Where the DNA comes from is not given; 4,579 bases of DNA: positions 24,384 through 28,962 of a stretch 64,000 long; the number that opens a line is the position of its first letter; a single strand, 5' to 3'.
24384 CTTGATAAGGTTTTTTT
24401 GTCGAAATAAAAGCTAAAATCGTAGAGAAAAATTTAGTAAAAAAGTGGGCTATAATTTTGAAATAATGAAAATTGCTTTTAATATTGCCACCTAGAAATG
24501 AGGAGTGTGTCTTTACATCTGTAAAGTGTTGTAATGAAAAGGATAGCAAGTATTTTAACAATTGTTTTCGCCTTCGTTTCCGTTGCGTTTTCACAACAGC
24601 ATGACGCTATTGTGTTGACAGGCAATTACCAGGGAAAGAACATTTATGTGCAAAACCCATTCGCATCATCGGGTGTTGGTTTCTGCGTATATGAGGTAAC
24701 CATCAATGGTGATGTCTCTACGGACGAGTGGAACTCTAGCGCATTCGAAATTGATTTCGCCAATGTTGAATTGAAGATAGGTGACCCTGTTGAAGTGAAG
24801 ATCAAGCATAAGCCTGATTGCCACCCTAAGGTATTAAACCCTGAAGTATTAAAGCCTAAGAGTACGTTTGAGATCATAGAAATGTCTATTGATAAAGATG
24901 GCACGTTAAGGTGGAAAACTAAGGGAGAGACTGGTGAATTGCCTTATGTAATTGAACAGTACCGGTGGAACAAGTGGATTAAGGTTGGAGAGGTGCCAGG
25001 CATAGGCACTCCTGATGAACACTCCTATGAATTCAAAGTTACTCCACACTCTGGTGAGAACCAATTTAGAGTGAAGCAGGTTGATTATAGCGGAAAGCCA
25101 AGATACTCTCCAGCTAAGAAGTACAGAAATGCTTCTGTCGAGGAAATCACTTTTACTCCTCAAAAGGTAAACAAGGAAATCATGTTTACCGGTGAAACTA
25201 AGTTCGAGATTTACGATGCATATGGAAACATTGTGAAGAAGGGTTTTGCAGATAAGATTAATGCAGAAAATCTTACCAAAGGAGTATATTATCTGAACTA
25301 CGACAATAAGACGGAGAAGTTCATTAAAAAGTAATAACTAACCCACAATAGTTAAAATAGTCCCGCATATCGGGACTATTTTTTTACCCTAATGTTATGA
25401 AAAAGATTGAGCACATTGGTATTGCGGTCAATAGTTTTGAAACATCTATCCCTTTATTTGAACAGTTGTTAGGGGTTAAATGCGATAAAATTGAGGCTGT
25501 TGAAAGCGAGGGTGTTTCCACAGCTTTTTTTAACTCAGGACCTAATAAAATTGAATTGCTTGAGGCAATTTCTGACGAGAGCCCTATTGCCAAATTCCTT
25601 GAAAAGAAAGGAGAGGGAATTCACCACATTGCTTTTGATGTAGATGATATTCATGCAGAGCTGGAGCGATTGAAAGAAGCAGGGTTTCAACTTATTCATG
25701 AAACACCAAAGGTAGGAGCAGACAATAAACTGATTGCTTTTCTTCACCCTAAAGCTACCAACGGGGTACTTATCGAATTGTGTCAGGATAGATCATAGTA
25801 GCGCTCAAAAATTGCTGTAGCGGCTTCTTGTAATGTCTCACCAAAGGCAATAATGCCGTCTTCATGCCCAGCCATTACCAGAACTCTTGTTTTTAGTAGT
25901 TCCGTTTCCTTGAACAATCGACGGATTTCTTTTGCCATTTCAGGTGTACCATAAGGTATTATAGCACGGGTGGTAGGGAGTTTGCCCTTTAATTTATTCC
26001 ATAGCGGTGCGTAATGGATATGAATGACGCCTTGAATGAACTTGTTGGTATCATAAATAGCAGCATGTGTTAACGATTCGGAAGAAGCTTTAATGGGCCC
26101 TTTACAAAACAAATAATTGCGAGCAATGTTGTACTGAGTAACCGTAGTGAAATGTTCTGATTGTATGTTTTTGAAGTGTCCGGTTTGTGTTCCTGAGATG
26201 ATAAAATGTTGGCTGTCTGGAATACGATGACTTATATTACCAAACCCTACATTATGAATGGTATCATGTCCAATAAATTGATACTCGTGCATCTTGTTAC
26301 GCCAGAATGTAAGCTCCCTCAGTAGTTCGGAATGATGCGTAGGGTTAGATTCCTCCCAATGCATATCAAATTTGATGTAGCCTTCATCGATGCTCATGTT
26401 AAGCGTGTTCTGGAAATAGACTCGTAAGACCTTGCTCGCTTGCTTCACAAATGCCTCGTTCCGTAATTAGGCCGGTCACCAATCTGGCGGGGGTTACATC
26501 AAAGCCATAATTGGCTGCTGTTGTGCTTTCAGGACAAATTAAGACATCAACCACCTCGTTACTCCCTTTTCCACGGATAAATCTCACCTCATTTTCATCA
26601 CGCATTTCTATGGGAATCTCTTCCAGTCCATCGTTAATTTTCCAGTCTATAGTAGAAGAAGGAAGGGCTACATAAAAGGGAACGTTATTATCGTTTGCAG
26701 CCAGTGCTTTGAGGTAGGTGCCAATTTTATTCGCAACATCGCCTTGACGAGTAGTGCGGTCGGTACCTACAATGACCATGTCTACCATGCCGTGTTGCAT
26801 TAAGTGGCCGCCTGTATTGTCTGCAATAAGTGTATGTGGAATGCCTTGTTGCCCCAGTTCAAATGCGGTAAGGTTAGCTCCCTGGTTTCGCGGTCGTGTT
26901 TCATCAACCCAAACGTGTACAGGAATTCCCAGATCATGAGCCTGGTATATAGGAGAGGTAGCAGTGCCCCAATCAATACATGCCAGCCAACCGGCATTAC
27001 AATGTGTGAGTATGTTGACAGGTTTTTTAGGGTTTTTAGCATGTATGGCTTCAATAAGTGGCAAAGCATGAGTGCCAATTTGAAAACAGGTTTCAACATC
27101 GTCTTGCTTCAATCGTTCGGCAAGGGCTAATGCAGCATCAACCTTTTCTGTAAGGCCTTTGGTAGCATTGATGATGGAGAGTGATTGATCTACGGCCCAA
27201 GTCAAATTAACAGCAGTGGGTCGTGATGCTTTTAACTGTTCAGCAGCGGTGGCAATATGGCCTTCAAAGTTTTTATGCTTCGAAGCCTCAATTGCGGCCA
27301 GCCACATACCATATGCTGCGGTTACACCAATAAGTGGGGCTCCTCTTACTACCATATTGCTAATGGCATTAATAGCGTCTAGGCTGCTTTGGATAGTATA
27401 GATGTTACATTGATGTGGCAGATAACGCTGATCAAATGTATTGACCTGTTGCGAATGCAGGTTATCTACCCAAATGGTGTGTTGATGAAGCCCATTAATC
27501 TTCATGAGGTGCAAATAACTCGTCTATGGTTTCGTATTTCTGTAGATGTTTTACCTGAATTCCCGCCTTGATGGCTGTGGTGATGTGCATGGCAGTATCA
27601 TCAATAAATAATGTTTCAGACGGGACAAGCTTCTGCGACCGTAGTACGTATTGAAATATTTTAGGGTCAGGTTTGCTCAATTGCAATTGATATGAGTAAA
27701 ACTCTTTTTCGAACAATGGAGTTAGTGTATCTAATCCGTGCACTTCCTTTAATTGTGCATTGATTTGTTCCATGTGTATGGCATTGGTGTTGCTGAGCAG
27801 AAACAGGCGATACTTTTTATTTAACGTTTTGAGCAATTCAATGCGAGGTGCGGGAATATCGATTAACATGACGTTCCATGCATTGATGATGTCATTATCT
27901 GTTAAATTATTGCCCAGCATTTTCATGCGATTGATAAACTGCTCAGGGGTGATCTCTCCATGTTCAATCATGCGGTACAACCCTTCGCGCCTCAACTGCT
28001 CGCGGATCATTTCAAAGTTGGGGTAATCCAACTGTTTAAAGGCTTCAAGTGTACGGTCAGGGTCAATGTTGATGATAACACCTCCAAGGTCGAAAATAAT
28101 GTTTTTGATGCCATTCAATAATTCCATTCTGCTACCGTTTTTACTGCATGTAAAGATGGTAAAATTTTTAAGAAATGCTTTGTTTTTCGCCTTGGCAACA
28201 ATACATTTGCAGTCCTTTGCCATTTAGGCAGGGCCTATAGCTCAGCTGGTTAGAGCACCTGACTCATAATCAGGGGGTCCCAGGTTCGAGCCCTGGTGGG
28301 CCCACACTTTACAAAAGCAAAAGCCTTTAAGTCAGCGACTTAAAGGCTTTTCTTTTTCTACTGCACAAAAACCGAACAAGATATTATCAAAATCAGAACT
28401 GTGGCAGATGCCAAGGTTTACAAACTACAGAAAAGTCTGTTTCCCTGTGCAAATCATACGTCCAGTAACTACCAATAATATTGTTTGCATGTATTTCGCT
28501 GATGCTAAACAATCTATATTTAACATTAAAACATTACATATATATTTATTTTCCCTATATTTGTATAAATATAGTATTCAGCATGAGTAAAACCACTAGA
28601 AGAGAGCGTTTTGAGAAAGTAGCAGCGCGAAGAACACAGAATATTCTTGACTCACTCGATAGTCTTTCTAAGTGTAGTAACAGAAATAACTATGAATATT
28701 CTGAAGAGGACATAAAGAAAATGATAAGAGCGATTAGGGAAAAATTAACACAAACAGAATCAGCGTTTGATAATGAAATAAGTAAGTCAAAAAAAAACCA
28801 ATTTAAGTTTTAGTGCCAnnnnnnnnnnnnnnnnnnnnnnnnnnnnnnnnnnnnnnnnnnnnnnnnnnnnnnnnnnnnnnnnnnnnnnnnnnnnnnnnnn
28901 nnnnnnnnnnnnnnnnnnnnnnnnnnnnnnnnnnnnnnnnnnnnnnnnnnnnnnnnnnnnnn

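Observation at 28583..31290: Small basic protein plus 825-aa GHKL (MORC/MutL-like) ATPase converging on the Ssp-like operon with only a 5-nt gap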

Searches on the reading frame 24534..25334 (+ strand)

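Call 77: search_protein_families(library=pfam, proteins=[window:24534-25334:+], max_evalue=0.001)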
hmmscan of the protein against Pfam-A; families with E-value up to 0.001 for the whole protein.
window:24534-25334:+ (266 aa): 1 family
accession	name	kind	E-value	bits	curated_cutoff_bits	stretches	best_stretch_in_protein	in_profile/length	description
PF18962.6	Por_Secre_tail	-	4.7e-06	27.2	27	1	219-266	19-72/75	Secretion system C-terminal sorting domain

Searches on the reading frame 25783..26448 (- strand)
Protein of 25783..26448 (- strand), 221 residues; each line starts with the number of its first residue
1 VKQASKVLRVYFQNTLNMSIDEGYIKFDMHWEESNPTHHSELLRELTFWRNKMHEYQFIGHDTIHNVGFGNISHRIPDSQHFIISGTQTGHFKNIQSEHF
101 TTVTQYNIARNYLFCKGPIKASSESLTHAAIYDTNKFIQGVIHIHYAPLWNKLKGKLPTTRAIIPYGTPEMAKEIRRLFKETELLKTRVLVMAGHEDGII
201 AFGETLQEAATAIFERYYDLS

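Call 11: search_protein_families(library=ncbifam, proteins=[window:25783-26448:-], max_evalue=0.01)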
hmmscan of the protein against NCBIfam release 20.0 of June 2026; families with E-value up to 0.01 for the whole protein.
window:25783-26448:- (221 aa): 6 families
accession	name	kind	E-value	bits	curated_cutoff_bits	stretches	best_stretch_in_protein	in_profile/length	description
NF006413.0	PRK08660.1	equivalog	3.7e-07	30.2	203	1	67-145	21-89/184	aldolase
NF005123.0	PRK06557.1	subfamily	5.8e-07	29.4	251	1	69-160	33-120/223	L-ribulose-5-phosphate 4-epimerase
TIGR03328.1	salvage_mtnB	equivalog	8.5e-06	25.4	137.05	1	70-146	19-89/194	methylthioribulose 1-phosphate dehydratase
NF006672.0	PRK09220.1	equivalog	4.2e-05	23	226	1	69-145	32-101/209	methylthioribulose 1-phosphate dehydratase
NF043034.1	OxoTetrPhDc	equivalog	0.0001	22.2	250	1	69-146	26-95/205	3-oxo-tetronate 4-phosphate decarboxylase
NF006047.0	PRK08193.1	subfamily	0.00011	21.8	257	1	67-159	24-112/231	L-ribulose-5-phosphate 4-epimerase AraD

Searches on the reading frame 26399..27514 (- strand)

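Call 9: search_protein_families(library=pfam, proteins=[window:26399-27514:-], max_evalue=0.01)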
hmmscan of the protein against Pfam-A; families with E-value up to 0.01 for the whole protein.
window:26399-27514:- (371 aa): 1 family
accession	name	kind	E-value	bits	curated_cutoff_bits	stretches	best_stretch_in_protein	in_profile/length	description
PF01008.23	IF-2B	-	9e-67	225.7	22.4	1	56-356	2-278/280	Initiation factor 2 subunit family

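Call 10: search_protein_families(library=padloc, proteins=[window:26399-27514:-], max_evalue=0.01)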
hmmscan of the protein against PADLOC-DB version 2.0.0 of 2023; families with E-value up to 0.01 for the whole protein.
window:26399-27514:- (371 aa): 0 families

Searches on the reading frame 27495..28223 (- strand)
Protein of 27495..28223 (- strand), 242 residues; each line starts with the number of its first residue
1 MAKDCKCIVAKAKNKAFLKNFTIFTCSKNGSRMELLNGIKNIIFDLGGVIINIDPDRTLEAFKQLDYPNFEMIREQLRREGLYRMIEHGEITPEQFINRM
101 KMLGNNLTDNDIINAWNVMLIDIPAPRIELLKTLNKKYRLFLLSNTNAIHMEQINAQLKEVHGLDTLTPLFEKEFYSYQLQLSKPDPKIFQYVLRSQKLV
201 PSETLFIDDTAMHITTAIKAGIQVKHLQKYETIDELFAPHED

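Call 9: search_protein_families(library=pfam, proteins=[window:27495-28223:-], max_evalue=0.01)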
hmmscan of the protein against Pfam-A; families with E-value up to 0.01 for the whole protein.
window:27495-28223:- (242 aa): 2 families
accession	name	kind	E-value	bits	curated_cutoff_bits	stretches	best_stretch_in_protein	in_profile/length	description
PF00702.32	Hydrolase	-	8.8e-14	52.8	26.4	1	39-221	1-191/191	haloacid dehalogenase-like hydrolase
PF13419.12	HAD_2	-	1.9e-09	38.3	23.8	1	42-224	1-175/178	Haloacid dehalogenase-like hydrolase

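Call 10: search_protein_families(library=padloc, proteins=[window:27495-28223:-], max_evalue=0.01)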
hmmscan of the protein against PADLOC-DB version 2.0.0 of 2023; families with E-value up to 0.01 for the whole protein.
window:27495-28223:- (242 aa): 0 families

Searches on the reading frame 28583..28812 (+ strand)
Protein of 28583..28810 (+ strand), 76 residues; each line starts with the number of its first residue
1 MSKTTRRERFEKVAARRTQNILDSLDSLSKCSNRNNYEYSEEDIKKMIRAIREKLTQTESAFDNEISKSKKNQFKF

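Call 9: search_protein_families(library=pfam, proteins=[window:28583-28812:+], max_evalue=0.01)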
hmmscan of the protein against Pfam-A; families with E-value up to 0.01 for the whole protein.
window:28583-28812:+ (76 aa): 0 families

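Call 10: search_protein_families(library=padloc, proteins=[window:28583-28812:+], max_evalue=0.01)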
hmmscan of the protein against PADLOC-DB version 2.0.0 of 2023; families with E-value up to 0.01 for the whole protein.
window:28583-28812:+ (76 aa): 1 family
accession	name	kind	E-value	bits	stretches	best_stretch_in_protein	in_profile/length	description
PDLC03843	LeoC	-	0.00096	17.3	1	7-72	4-63/207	-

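Call 11: search_protein_families(library=ncbifam, proteins=[window:28583-28812:+], max_evalue=0.01)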
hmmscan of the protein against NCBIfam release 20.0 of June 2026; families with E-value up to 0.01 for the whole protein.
window:28583-28812:+ (76 aa): 2 families
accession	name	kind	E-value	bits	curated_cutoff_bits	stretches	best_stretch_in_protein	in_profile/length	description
NF050808.1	FlagAsmbRegFliX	equivalog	0.0041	17.3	175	1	12-59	70-115/143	flagellar assembly regulator FliX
NF041499.3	MobP3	subfamily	0.0089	15.7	150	1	15-61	225-273/315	MobP3 family relaxase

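Call 126: search_dna_similar(query=window:28583-28810:+, collection=plasmids, mode=protein, max_evalue=0.01, max_rows=20)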
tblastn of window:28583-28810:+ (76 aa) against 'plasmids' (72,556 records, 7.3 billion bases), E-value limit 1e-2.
Records with a match: 13; places in all: 13; records where one place covers at least 80% of the query: 10.
Best place of each record, by identity: <60% 13.
By first word of the organism name: Rhizobium 2; Dinoroseobacter 2; Agrobacterium 2; Priestia 2; Vescimonas 1; Deinococcus 1; Arthrobacter 1; Neorhizobium 1; Planococcus 1.
By predicted mobility (MOB-suite, as given by PLSDB): non-mobilizable 8; mobilizable 4; conjugative 1.
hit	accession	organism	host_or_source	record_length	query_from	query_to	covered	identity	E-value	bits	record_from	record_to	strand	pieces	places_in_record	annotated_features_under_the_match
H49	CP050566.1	Rhizobium leguminosarum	Lathyrus sativus,cell culture,root ...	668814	6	76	93%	38.0%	5e-8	54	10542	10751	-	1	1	hypothetical protein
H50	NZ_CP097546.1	Dinoroseobacter shibae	Prorocentrum lima,pure culture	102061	6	67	82%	38.7%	3e-7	52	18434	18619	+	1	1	hypothetical protein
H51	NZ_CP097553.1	Dinoroseobacter shibae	Alexandrium ostenfeldii,pure culture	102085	6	67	82%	38.7%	3e-7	52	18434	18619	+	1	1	hypothetical protein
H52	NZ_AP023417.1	Vescimonas fastidiosa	Homo sapiens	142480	5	65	80%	39.3%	5e-8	54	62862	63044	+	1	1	none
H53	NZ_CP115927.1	Agrobacterium tumefaciens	Chrysanthemum,cell culture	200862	6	62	75%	40.4%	7e-7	51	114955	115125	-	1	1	hypothetical protein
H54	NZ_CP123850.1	Agrobacterium tumefaciens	Rose,cell culture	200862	6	62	75%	40.4%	7e-7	51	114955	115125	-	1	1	hypothetical protein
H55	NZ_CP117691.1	Priestia megaterium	ginseng,Single cell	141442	1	76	100%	30.3%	1e-4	45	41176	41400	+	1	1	hypothetical protein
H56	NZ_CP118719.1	Priestia aryabhattai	Pure isolate,Tap water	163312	1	76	100%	30.3%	1e-4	45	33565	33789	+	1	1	hypothetical protein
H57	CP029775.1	Deinococcus actinosclerus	mixed culture,wastewater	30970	8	76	91%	33.3%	7e-6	48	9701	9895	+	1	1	hypothetical protein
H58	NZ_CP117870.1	Arthrobacter agilis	cell culture,Middle part of the water ...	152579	1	75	99%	28.0%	1e-5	47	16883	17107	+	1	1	hypothetical protein (x2)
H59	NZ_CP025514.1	Neorhizobium sp. SOG26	Oryza glumipatula,Whole ...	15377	6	68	83%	33.3%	1e-2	39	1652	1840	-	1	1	hypothetical protein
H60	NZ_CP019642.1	Planococcus lenghuensis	whole organism,crude oil-contamination ...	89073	9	76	89%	30.9%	1e-4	45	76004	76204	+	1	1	hypothetical protein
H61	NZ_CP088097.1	Rhizobium sp. SU303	cell culture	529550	6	50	59%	40.0%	4e-3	41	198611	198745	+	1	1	hypothetical protein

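Call 128: get_annotated_region(hit=H49, flank=6000)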
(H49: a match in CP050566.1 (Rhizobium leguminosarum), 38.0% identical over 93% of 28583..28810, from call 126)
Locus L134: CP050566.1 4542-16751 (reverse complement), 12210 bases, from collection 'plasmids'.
description: Rhizobium leguminosarum bv. viciae strain RCAM2802 plasmid p_2, complete sequence
organism: Rhizobium leguminosarum (NCBI taxid 387)
taxonomy: Bacteria; Pseudomonadota; Alphaproteobacteria; Hyphomicrobiales; Rhizobiaceae; Rhizobium; Rhizobium leguminosarum
host: -; source: Lathyrus sativus,cell culture,root nodule; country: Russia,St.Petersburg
typing (MOB-suite, as given by PLSDB): conjugative; replicon rep_cluster_841; relaxase MOBQ; mating-pair formation MPF_T
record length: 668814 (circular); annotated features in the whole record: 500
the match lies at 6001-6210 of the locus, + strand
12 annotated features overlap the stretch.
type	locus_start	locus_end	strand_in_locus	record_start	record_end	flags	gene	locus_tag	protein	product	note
CDS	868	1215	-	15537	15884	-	tnpB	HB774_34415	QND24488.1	IS66 family insertion sequence element accessory protein TnpB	-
CDS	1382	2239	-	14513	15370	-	-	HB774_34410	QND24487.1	hypothetical protein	-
CDS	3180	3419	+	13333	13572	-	-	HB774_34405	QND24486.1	transposase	-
CDS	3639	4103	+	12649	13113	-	-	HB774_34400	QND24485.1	hypothetical protein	-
CDS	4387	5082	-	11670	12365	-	-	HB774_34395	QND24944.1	restriction endonuclease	-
CDS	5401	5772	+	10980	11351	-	-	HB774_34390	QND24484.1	hypothetical protein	-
CDS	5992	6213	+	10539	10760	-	-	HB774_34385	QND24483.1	hypothetical protein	-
CDS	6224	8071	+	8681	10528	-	-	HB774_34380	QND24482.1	hypothetical protein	-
CDS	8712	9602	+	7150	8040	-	-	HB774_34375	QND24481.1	LysR family transcriptional regulator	-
CDS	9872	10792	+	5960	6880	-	-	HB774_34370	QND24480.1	DUF1738 domain-containing protein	-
CDS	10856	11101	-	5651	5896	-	-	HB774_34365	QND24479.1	WGR domain-containing protein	-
CDS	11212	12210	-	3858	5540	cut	-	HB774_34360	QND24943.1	type IV secretory system conjugative DNA transfer family protein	-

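Call 129: get_annotated_region(hit=H50, flank=6000)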
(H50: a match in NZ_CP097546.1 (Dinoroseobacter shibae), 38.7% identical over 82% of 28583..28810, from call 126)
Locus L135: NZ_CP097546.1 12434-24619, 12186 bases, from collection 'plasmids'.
description: Dinoroseobacter shibae strain DSM 112351 plasmid pDSHI06, complete sequence
organism: Dinoroseobacter shibae (NCBI taxid 215813)
taxonomy: Bacteria; Pseudomonadota; Alphaproteobacteria; Rhodobacterales; Roseobacteraceae; Dinoroseobacter; Dinoroseobacter shibae
host: -; source: Prorocentrum lima,pure culture; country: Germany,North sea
typing (MOB-suite, as given by PLSDB): non-mobilizable; replicon rep_cluster_494
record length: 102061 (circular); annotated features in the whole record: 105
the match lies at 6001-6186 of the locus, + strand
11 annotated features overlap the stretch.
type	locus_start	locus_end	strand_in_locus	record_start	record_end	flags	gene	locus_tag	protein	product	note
CDS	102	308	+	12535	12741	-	-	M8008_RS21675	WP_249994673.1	hypothetical protein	-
CDS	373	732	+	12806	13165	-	-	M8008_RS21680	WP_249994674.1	DUF2958 domain-containing protein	-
CDS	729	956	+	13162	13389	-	-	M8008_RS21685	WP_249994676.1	hypothetical protein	-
CDS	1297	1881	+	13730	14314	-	-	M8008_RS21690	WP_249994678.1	helix-turn-helix domain-containing protein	-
CDS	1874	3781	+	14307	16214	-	-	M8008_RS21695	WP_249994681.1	relaxase/mobilization nuclease domain-containing protein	-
CDS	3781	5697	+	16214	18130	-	-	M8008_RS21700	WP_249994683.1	type IV secretory system conjugative DNA transfer family protein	-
CDS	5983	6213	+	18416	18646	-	-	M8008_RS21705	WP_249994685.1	hypothetical protein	-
CDS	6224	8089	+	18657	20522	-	-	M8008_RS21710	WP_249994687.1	hypothetical protein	-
CDS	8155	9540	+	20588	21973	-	-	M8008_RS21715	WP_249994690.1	hypothetical protein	-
CDS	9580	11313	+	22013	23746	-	-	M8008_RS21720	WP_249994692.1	ATP-binding protein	-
CDS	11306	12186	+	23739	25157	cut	-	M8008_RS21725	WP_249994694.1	UvrD-helicase domain-containing protein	-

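Call 130: get_annotated_region(hit=H55, flank=6000)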
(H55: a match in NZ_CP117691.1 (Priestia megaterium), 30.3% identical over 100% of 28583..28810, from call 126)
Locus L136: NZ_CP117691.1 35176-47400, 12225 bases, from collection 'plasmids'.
description: Priestia megaterium strain GEB3 plasmid p3_GEB3, complete sequence
organism: Priestia megaterium (NCBI taxid 1404)
taxonomy: Bacteria; Bacillota; Bacilli; Bacillales; Bacillaceae; Priestia; Priestia megaterium
host: -; source: ginseng,Single cell; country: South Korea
typing (MOB-suite, as given by PLSDB): mobilizable; replicon rep_cluster_385; relaxase MOBP
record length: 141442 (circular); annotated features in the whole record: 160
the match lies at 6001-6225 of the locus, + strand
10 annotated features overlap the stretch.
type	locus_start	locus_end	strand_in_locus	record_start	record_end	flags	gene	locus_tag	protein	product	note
CDS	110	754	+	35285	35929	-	-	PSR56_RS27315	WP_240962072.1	hypothetical protein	-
CDS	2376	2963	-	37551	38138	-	-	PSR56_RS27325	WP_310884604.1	hypothetical protein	-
CDS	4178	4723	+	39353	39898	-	-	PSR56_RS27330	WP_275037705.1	hypothetical protein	-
CDS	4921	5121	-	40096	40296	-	-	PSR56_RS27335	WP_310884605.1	hypothetical protein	-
CDS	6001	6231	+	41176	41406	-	-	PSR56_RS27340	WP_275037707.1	hypothetical protein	-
CDS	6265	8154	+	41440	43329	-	-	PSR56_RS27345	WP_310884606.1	hypothetical protein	-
CDS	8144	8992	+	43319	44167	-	-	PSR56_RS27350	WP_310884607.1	hypothetical protein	-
CDS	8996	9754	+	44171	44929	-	-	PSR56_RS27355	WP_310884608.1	DUF6339 family protein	-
CDS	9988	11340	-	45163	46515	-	-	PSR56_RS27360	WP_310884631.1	MutH/Sau3AI family endonuclease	-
CDS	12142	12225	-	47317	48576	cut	dcm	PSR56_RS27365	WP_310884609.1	DNA (cytosine-5-)-methyltransferase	GO:0006304 - DNA modification [Evidence IEA]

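Call 131: get_annotated_region(hit=H57, flank=6000)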
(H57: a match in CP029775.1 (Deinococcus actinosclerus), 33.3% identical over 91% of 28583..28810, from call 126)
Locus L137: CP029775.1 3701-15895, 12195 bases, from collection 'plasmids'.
description: Deinococcus actinosclerus strain SJTR plasmid unnamed1, complete sequence
organism: Deinococcus actinosclerus (NCBI taxid 1768108)
taxonomy: Bacteria; Deinococcota; Deinococci; Deinococcales; Deinococcaceae; Deinococcus; Deinococcus actinosclerus
host: -; source: mixed culture,wastewater; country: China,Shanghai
typing (MOB-suite, as given by PLSDB): non-mobilizable
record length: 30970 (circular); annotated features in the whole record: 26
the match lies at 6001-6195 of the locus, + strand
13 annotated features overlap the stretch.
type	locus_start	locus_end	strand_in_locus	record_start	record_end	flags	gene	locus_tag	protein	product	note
CDS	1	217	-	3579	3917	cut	-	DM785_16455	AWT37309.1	hypothetical protein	-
CDS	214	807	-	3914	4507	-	-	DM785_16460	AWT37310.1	hypothetical protein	-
CDS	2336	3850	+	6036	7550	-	-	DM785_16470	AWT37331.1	DNA cytosine methyltransferase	-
CDS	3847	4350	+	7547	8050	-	-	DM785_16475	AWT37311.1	very short patch repair endonuclease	-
CDS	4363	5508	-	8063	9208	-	-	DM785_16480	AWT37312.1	hypothetical protein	-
CDS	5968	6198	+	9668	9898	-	-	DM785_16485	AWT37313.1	hypothetical protein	-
CDS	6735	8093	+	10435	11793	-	-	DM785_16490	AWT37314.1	hypothetical protein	-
CDS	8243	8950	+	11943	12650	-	-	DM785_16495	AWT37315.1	hypothetical protein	-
CDS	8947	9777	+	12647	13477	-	-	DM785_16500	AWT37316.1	hypothetical protein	-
CDS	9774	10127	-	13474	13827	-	-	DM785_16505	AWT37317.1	hypothetical protein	-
CDS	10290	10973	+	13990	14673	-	-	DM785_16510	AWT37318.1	hypothetical protein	-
CDS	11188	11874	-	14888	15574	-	-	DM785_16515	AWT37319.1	resolvase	-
CDS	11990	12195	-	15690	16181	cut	-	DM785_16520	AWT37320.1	hypothetical protein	-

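Call 135: search_solved_structures(query=L134:6224-8071:+, max_evalue=1)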
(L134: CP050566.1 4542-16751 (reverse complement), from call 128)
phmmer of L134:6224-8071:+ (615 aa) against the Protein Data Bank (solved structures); distinct sequences matched with E-value up to 1: 1.
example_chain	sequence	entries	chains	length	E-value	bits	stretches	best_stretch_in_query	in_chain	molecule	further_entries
7mwr_A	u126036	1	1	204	0.029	16.1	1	449-531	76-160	LHD101A54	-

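Call 136: search_solved_structures(query=L136:6265-8154:+, max_evalue=1)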
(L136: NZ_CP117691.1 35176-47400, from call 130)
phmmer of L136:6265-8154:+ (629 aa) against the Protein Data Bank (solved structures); distinct sequences matched with E-value up to 1: 1.
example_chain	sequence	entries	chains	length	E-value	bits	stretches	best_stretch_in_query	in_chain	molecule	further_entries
2j2m_A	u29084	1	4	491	0.93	11.3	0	384-428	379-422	CATALASE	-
